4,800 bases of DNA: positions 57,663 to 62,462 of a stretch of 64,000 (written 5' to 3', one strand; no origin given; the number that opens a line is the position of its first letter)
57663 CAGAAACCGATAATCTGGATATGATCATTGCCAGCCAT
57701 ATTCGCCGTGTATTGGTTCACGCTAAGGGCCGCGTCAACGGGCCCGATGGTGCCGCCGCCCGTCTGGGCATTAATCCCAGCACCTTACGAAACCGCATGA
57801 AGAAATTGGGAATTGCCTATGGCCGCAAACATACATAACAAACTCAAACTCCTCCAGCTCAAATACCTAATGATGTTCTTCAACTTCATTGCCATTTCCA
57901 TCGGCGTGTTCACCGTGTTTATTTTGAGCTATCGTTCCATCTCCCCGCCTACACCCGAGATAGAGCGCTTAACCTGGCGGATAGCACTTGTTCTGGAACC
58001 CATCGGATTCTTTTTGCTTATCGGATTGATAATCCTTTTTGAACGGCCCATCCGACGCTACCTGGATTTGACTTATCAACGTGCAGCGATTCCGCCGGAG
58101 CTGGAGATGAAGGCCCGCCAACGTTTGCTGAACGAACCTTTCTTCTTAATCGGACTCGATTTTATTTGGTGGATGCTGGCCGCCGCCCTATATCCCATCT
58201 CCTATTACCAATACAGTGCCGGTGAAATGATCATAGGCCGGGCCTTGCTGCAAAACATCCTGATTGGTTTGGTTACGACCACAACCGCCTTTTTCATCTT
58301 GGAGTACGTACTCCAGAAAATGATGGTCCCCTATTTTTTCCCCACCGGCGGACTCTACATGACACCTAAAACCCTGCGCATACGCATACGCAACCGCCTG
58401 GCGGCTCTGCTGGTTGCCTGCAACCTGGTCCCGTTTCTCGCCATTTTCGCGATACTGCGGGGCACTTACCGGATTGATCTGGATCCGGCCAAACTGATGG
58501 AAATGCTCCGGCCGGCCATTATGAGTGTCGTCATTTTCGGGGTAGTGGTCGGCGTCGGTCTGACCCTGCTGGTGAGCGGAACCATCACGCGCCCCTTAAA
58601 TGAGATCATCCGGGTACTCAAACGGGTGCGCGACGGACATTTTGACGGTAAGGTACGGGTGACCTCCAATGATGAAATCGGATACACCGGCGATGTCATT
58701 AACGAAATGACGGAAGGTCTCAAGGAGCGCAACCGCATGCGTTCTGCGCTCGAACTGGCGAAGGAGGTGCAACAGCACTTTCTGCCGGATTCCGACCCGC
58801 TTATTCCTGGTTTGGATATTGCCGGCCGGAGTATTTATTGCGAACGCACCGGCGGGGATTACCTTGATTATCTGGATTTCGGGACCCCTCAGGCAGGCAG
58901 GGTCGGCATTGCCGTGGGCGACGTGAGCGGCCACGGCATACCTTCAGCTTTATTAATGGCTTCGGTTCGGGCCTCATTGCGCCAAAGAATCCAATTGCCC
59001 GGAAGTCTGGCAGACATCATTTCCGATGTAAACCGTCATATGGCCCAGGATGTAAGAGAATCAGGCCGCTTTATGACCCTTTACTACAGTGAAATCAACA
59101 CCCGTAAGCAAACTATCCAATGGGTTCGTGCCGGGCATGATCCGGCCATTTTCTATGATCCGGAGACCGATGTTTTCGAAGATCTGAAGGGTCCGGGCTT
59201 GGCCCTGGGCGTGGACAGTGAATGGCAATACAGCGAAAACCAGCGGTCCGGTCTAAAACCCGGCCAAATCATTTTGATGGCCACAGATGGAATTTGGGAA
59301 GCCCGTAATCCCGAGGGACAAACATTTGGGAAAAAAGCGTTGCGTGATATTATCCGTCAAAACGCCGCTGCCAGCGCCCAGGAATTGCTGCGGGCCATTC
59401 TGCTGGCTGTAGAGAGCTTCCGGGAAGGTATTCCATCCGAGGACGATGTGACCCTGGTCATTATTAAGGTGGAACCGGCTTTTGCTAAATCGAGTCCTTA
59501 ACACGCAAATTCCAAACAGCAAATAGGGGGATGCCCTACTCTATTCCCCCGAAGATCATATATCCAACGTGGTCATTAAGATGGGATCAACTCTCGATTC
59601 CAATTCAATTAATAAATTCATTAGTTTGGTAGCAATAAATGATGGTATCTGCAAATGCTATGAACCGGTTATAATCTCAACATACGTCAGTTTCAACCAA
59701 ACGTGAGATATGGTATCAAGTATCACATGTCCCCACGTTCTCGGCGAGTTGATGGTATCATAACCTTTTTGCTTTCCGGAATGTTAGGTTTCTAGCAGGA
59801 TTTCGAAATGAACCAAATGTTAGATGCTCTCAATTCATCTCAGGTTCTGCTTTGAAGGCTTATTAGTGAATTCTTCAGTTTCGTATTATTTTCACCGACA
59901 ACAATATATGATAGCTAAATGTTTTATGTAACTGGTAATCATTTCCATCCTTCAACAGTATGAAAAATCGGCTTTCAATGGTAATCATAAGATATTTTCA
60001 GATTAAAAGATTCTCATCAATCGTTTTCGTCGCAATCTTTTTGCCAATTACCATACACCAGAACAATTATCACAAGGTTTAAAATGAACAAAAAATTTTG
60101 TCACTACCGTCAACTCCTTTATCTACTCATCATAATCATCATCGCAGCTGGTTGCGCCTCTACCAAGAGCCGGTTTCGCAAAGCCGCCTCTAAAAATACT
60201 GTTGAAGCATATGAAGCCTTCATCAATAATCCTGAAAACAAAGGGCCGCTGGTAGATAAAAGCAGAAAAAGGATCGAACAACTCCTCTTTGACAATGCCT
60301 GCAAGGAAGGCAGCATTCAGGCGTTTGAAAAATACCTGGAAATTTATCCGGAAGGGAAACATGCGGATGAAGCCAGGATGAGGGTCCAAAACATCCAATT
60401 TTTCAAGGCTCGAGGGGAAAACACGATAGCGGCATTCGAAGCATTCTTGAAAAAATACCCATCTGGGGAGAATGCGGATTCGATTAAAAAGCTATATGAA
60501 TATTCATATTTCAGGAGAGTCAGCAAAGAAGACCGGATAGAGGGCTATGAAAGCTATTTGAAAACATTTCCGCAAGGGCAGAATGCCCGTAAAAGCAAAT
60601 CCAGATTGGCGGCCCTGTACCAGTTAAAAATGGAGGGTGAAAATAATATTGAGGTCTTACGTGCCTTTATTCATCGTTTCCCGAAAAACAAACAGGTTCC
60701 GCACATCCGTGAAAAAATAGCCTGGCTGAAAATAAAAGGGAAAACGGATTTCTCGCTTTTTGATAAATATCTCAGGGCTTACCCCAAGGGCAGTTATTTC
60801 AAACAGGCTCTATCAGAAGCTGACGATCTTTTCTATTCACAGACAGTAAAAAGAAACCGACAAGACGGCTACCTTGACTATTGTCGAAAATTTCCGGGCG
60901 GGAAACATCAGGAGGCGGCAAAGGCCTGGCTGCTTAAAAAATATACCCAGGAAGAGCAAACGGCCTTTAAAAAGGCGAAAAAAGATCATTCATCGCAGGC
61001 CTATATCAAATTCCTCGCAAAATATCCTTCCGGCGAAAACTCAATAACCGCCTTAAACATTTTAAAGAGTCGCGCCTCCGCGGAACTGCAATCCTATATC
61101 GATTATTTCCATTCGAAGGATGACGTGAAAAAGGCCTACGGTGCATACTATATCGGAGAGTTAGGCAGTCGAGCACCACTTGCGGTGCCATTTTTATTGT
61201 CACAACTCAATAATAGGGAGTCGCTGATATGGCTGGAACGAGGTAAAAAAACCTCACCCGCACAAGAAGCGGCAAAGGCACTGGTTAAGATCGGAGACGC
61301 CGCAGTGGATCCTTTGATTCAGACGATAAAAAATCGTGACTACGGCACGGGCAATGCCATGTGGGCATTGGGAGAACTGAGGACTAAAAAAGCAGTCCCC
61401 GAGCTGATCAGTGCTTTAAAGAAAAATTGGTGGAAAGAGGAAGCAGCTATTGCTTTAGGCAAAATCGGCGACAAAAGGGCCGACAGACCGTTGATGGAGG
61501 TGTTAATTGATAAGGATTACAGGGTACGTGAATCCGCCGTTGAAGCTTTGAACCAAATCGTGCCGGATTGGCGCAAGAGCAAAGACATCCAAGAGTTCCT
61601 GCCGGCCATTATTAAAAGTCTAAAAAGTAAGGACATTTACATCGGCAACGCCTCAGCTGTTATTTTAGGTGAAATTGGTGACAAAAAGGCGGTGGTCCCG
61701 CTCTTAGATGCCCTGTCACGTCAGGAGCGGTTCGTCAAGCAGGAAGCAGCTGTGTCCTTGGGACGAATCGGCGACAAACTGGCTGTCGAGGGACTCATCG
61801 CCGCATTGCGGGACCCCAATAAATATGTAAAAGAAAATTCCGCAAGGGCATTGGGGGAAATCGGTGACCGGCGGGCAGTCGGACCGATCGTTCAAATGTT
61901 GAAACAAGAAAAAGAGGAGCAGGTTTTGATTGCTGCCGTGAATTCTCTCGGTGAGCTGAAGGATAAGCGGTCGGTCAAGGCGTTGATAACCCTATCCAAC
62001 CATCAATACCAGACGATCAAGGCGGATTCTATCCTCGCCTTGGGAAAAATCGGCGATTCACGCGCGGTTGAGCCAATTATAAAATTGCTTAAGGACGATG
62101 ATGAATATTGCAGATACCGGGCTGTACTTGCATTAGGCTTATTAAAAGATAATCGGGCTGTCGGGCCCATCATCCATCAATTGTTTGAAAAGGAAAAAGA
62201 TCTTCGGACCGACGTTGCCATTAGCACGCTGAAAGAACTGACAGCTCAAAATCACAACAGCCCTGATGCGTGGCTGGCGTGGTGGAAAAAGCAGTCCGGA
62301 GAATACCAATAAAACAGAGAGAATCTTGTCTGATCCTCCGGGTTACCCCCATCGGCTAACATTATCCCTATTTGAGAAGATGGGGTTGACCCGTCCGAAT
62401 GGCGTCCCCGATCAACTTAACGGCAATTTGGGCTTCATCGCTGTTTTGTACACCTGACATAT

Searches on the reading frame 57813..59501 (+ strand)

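Call 44: search_protein_families(library=pfam, proteins=[window:57813-59501:+], max_evalue=0.00001)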
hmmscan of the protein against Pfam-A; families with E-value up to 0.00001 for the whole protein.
window:57813-59501:+ (562 aa): 2 families
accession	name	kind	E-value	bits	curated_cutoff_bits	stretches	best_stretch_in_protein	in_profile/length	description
PF07228.17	SpoIIE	-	2.3e-47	161.9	25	1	361-553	2-191/192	Stage II sporulation protein E (SpoIIE)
PF00672.30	HAMP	-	8e-09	36.1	25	1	253-304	1-52/53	HAMP domain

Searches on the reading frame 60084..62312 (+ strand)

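Call 44: search_protein_families(library=pfam, proteins=[window:60084-62312:+], max_evalue=0.00001)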
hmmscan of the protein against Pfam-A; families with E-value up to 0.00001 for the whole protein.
window:60084-62312:+ (742 aa): 8 families
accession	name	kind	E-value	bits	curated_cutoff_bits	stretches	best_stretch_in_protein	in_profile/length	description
PF13646.12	HEAT_2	-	2.7e-46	156.2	27.7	4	569-653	2-87/88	HEAT repeats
PF03130.22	HEAT_PBS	-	6.9e-41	134.5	20.9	0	648-671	4-27/27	PBS lyase HEAT-like repeat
PF02985.28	HEAT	-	1.5e-15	56.3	23.5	0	469-494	4-29/31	HEAT repeat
PF13513.12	HEAT_EZ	-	3.1e-12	47.2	27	0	567-593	29-55/55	HEAT-like repeat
PF00514.29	Arm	-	1.6e-08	34.7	20.6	0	567-593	13-39/41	Armadillo/beta-catenin-like repeat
PF12717.13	Cnd1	-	4.6e-06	27.2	26.4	0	570-644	25-103/162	non-SMC mitotic condensation complex subunit 1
PF01602.26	Adaptin_N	-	6.2e-06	25.5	37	0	469-701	118-343/524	Adaptin N terminal region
PF13525.12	YfiO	-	8.8e-06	26.1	25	0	77-138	24-85/203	Outer membrane lipoprotein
